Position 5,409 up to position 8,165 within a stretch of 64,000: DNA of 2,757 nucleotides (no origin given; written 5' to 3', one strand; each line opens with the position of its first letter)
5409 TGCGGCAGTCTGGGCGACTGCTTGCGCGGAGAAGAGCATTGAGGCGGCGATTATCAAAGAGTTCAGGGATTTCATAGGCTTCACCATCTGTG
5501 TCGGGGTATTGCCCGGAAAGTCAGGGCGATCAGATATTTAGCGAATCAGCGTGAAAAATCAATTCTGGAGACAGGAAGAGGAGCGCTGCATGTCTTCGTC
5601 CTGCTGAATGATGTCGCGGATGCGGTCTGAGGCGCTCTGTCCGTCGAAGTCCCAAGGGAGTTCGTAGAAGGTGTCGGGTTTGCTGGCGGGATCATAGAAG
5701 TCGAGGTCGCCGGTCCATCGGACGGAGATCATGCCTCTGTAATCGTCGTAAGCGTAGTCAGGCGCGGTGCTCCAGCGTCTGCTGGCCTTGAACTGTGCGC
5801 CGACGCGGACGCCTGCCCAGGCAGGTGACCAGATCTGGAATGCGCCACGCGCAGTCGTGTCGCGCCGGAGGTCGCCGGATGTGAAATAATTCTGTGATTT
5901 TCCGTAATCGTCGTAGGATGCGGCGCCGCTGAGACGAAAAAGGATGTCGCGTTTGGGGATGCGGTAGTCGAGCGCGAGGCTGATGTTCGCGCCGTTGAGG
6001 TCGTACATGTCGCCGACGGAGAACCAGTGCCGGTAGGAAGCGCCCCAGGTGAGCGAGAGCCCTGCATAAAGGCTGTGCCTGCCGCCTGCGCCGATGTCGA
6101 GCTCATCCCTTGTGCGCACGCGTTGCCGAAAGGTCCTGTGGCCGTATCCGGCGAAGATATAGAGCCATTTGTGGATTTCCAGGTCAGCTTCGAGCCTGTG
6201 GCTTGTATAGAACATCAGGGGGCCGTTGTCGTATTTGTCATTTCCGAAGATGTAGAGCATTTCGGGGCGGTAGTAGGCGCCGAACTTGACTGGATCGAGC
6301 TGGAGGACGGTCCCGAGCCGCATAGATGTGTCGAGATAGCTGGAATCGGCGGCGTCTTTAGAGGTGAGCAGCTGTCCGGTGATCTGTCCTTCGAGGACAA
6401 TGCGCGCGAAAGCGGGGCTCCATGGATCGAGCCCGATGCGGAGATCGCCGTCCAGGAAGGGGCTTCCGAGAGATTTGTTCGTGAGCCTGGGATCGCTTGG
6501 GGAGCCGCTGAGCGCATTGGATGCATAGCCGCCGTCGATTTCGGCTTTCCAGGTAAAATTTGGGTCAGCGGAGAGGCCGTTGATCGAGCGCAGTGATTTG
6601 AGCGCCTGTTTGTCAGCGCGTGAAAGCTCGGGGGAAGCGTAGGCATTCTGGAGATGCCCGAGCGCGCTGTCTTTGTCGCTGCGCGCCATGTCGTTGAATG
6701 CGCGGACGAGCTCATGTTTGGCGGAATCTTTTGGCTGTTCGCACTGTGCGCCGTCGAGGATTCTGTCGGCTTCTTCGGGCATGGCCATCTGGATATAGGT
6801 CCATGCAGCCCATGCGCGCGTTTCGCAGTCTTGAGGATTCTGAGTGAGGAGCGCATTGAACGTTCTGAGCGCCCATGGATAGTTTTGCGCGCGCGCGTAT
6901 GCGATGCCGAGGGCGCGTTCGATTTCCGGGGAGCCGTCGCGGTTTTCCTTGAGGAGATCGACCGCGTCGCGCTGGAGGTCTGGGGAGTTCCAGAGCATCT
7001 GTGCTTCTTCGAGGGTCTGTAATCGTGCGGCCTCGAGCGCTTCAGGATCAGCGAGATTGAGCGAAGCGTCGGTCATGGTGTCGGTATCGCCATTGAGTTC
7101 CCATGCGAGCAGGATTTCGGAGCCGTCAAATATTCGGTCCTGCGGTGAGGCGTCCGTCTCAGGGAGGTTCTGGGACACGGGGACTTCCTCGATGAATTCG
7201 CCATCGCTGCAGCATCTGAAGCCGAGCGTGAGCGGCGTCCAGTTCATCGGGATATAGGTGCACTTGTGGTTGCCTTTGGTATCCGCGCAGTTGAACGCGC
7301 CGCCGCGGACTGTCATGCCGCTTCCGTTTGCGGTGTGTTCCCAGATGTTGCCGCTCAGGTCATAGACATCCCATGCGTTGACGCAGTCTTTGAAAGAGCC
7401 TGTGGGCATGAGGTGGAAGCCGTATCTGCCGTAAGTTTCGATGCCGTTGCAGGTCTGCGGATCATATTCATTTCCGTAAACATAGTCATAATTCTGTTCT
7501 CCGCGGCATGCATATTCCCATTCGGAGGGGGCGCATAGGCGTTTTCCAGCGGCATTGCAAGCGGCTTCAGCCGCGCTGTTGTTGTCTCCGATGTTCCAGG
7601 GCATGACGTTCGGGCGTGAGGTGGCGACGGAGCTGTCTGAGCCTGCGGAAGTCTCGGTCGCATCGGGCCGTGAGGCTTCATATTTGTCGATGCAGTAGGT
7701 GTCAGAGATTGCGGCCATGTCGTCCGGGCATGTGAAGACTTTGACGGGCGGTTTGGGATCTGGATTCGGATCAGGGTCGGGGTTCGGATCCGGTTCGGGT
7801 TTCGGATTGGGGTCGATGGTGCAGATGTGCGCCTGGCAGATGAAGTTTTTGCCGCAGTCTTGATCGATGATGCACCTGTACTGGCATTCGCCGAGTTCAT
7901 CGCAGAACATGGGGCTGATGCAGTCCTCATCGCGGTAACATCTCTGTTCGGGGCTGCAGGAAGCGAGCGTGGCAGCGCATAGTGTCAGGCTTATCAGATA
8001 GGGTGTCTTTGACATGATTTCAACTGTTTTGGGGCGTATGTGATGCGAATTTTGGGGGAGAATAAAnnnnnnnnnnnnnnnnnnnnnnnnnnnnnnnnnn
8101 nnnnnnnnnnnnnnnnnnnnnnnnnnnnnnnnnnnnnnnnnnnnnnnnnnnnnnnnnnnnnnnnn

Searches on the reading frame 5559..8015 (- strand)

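Call 19: search_protein_families(library=pfam, proteins=[window:5559-8015:-], max_evalue=0.001)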
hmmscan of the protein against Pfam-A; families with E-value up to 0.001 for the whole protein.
window:5559-8015:- (818 aa): 2 families
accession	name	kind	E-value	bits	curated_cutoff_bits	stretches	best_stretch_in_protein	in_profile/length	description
PF03781.23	FGE-sulfatase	-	9.4e-13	48.8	23.3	1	148-230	100-191/255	Sulfatase-modifying factor enzyme 1-like domain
PF14559.12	TPR_19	-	0.00034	21.3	25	0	376-436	4-64/68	Tetratricopeptide repeat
